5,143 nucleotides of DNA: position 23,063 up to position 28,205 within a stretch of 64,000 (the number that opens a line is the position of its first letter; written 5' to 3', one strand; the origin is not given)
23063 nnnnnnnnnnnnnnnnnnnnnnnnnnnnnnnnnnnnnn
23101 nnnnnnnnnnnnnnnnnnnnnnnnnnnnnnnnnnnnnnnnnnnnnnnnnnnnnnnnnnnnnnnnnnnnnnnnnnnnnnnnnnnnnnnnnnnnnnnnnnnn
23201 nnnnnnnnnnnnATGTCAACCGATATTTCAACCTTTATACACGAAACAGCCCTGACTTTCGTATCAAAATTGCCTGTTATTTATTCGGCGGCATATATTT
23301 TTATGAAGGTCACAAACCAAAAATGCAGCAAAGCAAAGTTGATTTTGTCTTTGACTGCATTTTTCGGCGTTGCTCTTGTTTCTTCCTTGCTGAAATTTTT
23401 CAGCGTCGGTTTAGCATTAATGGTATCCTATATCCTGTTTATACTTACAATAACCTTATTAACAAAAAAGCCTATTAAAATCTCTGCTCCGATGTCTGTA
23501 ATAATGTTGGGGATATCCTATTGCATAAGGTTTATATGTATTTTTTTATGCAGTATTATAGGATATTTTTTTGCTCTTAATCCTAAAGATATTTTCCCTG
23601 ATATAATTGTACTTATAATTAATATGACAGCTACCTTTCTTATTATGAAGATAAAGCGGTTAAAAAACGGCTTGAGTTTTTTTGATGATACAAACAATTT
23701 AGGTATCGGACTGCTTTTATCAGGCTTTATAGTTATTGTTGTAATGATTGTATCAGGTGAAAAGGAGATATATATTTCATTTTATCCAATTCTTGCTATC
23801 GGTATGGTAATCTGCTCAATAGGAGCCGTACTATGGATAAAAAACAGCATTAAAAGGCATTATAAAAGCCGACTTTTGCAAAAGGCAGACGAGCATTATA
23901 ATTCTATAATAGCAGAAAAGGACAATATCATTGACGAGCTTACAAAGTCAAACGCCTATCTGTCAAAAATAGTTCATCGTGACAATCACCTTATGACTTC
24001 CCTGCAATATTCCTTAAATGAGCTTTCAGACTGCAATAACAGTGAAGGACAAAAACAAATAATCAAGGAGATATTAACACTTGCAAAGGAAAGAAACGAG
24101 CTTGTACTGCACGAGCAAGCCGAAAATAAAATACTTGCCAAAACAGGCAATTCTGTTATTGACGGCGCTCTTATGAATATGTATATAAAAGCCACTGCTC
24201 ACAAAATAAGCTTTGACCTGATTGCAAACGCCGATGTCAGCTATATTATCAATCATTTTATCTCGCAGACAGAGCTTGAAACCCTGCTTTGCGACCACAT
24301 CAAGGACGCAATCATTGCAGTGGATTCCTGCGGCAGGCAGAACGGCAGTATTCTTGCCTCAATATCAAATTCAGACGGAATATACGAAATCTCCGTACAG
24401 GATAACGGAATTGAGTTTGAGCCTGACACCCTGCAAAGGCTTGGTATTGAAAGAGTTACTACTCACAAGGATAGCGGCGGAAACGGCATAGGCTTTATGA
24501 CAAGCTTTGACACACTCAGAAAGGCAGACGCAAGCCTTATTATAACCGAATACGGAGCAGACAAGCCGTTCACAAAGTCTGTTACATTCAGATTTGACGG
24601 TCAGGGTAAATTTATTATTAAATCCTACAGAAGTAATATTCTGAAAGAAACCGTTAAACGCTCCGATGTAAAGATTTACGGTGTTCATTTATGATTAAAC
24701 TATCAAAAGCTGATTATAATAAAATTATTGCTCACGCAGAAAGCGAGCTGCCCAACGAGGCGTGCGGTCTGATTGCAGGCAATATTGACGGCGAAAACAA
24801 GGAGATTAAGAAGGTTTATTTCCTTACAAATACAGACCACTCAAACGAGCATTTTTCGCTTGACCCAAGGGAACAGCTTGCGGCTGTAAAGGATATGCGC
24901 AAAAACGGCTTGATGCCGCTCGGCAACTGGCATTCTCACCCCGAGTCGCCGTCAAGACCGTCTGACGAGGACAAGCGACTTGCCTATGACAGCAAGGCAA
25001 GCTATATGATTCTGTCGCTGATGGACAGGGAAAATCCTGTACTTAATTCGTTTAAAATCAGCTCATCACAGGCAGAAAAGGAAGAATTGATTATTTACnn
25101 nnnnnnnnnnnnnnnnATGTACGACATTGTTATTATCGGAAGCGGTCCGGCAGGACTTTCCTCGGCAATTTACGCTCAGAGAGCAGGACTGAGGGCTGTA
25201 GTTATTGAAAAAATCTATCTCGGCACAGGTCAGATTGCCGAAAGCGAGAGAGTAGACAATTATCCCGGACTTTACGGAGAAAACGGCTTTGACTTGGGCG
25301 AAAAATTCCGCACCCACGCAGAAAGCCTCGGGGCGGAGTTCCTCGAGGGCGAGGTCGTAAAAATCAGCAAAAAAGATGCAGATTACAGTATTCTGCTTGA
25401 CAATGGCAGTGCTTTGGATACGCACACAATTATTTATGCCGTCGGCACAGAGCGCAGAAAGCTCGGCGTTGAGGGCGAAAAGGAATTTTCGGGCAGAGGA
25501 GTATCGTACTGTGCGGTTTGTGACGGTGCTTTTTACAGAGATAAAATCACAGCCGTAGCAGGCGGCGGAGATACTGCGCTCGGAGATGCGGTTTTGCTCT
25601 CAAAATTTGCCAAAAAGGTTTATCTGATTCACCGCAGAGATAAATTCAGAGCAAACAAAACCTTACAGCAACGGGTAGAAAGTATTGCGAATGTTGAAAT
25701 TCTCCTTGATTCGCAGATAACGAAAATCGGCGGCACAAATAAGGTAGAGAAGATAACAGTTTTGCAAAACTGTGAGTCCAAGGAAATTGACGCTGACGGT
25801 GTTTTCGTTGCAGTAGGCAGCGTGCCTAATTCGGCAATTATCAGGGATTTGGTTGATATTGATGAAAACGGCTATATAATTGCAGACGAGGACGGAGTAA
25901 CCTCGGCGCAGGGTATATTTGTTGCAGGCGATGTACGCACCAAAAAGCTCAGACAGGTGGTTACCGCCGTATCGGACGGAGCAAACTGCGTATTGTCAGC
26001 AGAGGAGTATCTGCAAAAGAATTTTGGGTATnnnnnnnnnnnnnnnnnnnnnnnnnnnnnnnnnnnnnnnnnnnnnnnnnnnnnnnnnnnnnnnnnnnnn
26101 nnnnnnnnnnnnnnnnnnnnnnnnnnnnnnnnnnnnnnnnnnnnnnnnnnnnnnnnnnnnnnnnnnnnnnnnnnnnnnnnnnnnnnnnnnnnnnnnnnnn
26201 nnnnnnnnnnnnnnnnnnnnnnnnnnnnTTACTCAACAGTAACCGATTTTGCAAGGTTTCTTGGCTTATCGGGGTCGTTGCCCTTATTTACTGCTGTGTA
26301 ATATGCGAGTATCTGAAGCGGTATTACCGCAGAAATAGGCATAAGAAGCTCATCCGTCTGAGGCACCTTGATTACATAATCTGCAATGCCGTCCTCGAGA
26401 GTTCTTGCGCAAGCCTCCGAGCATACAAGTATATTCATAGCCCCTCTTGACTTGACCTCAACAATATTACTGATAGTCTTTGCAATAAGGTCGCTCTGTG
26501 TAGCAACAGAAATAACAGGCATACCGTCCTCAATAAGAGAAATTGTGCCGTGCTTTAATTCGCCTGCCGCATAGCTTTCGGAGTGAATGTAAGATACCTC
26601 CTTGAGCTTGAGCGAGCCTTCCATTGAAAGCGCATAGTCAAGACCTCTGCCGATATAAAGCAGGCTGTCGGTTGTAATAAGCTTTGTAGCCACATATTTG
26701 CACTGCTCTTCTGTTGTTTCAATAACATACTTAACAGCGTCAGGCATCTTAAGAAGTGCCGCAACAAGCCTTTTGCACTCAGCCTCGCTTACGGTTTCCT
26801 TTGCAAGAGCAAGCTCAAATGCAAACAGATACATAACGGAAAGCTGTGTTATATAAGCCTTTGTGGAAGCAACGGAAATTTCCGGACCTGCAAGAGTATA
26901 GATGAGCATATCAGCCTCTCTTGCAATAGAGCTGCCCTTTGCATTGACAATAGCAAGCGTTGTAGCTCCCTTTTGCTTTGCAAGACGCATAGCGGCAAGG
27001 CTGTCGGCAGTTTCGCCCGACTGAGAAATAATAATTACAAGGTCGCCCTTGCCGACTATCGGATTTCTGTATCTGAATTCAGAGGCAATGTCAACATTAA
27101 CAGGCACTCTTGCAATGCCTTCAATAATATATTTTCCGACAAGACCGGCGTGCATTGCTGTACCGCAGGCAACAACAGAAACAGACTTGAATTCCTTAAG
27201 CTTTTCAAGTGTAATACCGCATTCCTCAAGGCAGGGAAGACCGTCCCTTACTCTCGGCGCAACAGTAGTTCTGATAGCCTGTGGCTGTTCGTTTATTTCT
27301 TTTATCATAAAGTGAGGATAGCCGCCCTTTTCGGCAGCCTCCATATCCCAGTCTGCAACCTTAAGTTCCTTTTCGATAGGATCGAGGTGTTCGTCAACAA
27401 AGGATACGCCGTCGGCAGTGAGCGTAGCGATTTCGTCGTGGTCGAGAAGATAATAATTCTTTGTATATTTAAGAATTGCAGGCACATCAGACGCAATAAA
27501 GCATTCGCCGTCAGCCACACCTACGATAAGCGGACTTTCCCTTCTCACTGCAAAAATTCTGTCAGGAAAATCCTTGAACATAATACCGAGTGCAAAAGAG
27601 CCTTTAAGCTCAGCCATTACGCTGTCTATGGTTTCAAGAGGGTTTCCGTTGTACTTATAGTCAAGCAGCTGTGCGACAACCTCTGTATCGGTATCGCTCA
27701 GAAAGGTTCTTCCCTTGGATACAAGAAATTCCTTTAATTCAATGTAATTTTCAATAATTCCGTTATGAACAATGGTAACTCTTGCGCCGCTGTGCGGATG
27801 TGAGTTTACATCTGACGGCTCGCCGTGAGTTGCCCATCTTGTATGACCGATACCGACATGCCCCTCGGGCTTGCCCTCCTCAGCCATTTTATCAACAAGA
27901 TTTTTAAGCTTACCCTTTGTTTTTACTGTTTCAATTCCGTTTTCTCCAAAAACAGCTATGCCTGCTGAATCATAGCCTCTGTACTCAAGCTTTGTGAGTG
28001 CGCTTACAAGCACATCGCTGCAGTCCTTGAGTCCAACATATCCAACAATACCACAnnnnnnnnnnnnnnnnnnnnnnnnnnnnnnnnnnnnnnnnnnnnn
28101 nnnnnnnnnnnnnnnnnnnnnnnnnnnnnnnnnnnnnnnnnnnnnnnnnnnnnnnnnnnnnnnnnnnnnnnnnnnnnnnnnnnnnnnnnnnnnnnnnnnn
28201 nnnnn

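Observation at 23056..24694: Trp/Phe-rich 14-aa micropeptide paired with an orphan AgrC-like sensor: candidate new peptide-signalling or kinase-modulator module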

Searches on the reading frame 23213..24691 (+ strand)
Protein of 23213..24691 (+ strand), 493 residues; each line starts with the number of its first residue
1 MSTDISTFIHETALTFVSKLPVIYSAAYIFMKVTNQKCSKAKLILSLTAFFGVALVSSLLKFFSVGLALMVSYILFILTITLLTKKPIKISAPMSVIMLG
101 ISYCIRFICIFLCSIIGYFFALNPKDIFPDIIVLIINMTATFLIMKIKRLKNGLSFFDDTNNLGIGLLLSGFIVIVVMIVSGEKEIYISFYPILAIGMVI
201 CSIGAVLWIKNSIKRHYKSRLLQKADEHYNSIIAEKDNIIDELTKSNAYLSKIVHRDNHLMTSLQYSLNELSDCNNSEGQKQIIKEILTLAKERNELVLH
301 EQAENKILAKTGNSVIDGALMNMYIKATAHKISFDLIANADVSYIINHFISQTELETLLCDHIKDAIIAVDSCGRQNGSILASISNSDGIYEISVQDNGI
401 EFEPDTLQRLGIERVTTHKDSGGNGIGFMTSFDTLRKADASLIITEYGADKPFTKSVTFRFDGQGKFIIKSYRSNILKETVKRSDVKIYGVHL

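Call 3: search_protein_families(library=pfam, proteins=[window:23213-24691:+], max_evalue=0.1)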
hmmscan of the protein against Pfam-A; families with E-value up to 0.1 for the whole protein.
window:23213-24691:+ (493 aa): 1 family
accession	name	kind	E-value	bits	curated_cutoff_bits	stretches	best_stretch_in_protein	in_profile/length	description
PF02518.31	HATPase_c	-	8.8e-05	23.3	26.4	1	374-442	22-91/111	Histidine kinase-, DNA gyrase B-, and HSP90-like ATPase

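Call 4: search_protein_families(library=ncbifam, proteins=[window:23213-24691:+], max_evalue=0.1)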
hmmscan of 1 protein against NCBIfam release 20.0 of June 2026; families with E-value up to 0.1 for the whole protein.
window:23213-24691:+ (493 aa): 3 families
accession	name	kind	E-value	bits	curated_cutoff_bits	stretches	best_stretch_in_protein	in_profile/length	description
TIGR04527.1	mycoplas_twoTM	subfamily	0.0013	18.5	125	1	189-315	9-130/248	MG_279/MG_280 family protein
NF005383.1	PRK06926.1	equivalog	0.01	14.9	394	1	165-274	10-111/271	flagellar motor protein MotP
TIGR02966.1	phoR_proteo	equivalog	0.016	14.3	334.2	1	279-445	163-320/333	phosphate regulon sensor histidine kinase PhoR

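Call 15: find_homologous_proteins(query=window:23213-24691:+)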
Query window:23213-24691:+ (493 aa): 580 proteins with E <= 0.001 among 8000 candidates; the best 120 are listed.
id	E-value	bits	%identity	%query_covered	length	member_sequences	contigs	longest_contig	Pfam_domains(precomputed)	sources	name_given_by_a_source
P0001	0.0e+0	1036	97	100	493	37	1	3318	-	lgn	-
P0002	1.9e-269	912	85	99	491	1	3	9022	PF02518.32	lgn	-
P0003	3.2e-208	710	65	98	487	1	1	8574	-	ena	-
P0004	2.6e-199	681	64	99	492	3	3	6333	-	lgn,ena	-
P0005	8.5e-198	676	64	98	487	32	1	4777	-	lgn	-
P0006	1.2e-195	669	63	99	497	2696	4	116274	-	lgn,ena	-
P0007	4.7e-192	657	61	99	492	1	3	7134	-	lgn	-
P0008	1.7e-189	649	62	98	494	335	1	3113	-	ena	-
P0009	4.2e-178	611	57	100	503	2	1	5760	-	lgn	-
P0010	6.3e-177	607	60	97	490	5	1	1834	-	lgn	-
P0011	4.1e-163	562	98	55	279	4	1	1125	-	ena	-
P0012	3.4e-143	496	54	91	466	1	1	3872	-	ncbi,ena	-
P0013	7.8e-137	475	51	93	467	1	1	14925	-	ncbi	-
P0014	2.0e-136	474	50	94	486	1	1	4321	-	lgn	-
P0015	3.4e-136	473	55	78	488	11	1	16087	-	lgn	-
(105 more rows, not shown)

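Call 31: find_encoding_contigs(protein=P0002, flank=3000, max_places=3)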
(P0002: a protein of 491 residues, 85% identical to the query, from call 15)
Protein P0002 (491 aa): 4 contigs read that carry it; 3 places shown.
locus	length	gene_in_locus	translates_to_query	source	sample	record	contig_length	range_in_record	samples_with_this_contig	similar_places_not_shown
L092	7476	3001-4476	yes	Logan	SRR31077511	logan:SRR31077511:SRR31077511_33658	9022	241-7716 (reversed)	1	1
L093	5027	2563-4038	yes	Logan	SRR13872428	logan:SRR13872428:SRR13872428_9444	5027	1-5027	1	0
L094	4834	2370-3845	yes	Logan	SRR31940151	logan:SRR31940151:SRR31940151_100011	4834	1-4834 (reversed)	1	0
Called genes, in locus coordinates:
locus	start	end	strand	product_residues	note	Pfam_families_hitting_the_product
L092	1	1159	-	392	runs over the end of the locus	PF00581:Rhodanese, PF01171:ATP_bind_3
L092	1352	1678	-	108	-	PF01381:HTH_3 (weak), PF13560:HTH_31 (faint)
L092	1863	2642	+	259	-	PF00072:Response_reg, PF08769:Spo0A_C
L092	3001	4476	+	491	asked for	PF02518:HATPase_c (weak)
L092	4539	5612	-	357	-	PF02540:NAD_synthase (faint), PF03054:tRNA_Me_trans, PF20259:tRNA_Me_trans_M, PF20258:tRNA_Me_trans_C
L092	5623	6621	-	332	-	PF02445:NadA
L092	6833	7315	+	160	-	-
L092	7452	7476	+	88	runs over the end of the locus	?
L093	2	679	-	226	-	?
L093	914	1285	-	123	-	PF13560:HTH_31 (weak), PF01381:HTH_3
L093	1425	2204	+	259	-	PF00072:Response_reg, PF08769:Spo0A_C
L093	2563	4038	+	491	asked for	PF02518:HATPase_c (weak)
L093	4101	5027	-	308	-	?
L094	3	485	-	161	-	?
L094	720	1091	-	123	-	PF13560:HTH_31 (weak), PF01381:HTH_3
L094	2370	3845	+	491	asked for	PF02518:HATPase_c (weak)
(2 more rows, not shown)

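Call 32: find_encoding_contigs(protein=P0001, flank=3000, max_places=3)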
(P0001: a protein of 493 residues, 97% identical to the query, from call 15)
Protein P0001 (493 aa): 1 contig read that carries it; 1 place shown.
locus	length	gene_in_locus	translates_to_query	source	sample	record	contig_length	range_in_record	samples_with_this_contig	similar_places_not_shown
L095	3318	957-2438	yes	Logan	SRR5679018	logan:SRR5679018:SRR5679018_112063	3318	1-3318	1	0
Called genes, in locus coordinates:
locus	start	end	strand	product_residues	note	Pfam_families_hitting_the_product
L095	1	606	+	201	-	?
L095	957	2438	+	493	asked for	-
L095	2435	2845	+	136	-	PF14464:Prok-JAB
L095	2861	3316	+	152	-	?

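Call 33: find_encoding_contigs(protein=P0003, flank=3000, max_places=2)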
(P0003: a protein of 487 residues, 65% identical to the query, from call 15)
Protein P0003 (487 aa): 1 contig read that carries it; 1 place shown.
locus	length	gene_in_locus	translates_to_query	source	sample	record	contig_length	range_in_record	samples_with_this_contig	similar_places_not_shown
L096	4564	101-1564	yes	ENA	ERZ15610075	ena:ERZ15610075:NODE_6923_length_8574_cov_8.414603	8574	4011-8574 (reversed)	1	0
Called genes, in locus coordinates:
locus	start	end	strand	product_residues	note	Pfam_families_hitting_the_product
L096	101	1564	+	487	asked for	-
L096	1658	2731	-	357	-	PF03054:tRNA_Me_trans, PF20259:tRNA_Me_trans_M, PF20258:tRNA_Me_trans_C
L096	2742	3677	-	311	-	PF02445:NadA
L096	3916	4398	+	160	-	-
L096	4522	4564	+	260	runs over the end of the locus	PF04203:Sortase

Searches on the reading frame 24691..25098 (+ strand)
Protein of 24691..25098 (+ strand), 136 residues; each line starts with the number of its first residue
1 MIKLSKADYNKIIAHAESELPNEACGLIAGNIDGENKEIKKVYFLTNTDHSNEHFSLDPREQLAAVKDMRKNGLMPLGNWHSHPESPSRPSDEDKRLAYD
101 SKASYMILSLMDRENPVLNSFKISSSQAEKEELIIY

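Call 3: search_protein_families(library=pfam, proteins=[window:24691-25098:+], max_evalue=0.1)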
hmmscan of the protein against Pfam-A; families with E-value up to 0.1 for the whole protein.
window:24691-25098:+ (136 aa): 1 family
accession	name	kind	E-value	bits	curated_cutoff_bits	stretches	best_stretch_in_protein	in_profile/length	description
PF14464.11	Prok-JAB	-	8.2e-26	90.6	25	1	9-115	5-105/114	Prokaryotic homologs of the JAB domain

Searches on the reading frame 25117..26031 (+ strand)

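Call 67: search_protein_families(library=pfam, proteins=[window:25117-26031:+], max_evalue=0.001)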
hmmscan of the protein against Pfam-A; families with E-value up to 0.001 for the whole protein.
window:25117-26031:+ (305 aa): 13 families
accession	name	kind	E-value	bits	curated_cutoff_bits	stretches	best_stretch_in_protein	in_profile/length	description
PF07992.20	Pyr_redox_2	-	5e-45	154.6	26.1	1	2-288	1-291/291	Pyridine nucleotide-disulphide oxidoreductase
PF13738.12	Pyr_redox_3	-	1.8e-18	67.3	30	2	78-271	102-305/305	Pyridine nucleotide-disulphide oxidoreductase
PF00070.33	Pyr_redox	-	9.2e-16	58.6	22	1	146-215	3-79/82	Pyridine nucleotide-disulphide oxidoreductase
PF01266.30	DAO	-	8.2e-08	32.6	27.9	1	3-38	1-37/353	FAD dependent oxidoreductase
PF00890.30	FAD_binding_2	-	1.3e-07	31.7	20.4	1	3-41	1-39/414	FAD binding domain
PF12831.13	FAD_oxidored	-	1.2e-05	25.3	27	1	3-32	1-30/416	FAD dependent oxidoreductase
PF03486.20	HI0933_like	-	1.3e-05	25.2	50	1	3-32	2-31/244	HI0933-like protein Rossmann domain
PF05834.18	Lycopene_cycl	-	1.9e-05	24.4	23.4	0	3-31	1-31/380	Lycopene cyclase protein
PF01494.25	FAD_binding_3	-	2.3e-05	24.3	22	1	2-32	2-32/349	FAD binding domain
PF01134.28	GIDA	-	4.3e-05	23.2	22.1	0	3-30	1-28/391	Glucose inhibited division protein A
PF13450.12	NAD_binding_8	-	9.3e-05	23.1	21.9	1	6-33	1-28/68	NAD(P)-binding Rossmann-like domain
PF01946.23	Thi4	-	0.00012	21.8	26.2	1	3-33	19-51/235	Thi4 family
PF13454.12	NAD_binding_9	-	0.00055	20.4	21.8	0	68-111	111-154/155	FAD-NAD(P)-binding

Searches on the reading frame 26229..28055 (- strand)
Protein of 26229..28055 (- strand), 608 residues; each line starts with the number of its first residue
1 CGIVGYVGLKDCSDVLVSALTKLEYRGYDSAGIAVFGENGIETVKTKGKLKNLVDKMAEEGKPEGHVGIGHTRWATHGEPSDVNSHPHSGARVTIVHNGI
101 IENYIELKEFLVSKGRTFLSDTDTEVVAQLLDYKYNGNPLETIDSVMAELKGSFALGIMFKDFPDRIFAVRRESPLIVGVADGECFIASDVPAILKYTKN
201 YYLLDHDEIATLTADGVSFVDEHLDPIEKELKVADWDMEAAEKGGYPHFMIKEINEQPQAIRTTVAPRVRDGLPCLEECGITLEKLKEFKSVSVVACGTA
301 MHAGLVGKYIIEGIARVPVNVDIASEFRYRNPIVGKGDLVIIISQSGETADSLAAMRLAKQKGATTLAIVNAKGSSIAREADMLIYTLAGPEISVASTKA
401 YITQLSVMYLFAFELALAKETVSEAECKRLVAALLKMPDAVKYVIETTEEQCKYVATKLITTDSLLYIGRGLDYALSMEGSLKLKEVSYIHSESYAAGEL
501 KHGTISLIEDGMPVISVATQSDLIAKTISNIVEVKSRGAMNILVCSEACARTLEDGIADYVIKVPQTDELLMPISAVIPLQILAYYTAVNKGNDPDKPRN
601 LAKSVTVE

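Call 67: search_protein_families(library=pfam, proteins=[window:26229-28055:-], max_evalue=0.001)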
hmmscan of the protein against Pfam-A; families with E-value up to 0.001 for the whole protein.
window:26229-28055:- (608 aa): 4 families
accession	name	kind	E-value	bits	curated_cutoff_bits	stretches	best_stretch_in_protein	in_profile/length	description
PF01380.27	SIS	-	3.8e-50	169.5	25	2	286-412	2-129/131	SIS domain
PF13522.11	GATase_6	-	1.2e-18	67.8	27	1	64-189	9-129/130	Glutamine amidotransferase domain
PF13537.11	GATase_7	-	5.8e-14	52.6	25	1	89-195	20-122/123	Glutamine amidotransferase domain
PF13580.11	SIS_2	-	0.00066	20.2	27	0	334-370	101-137/138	SIS domain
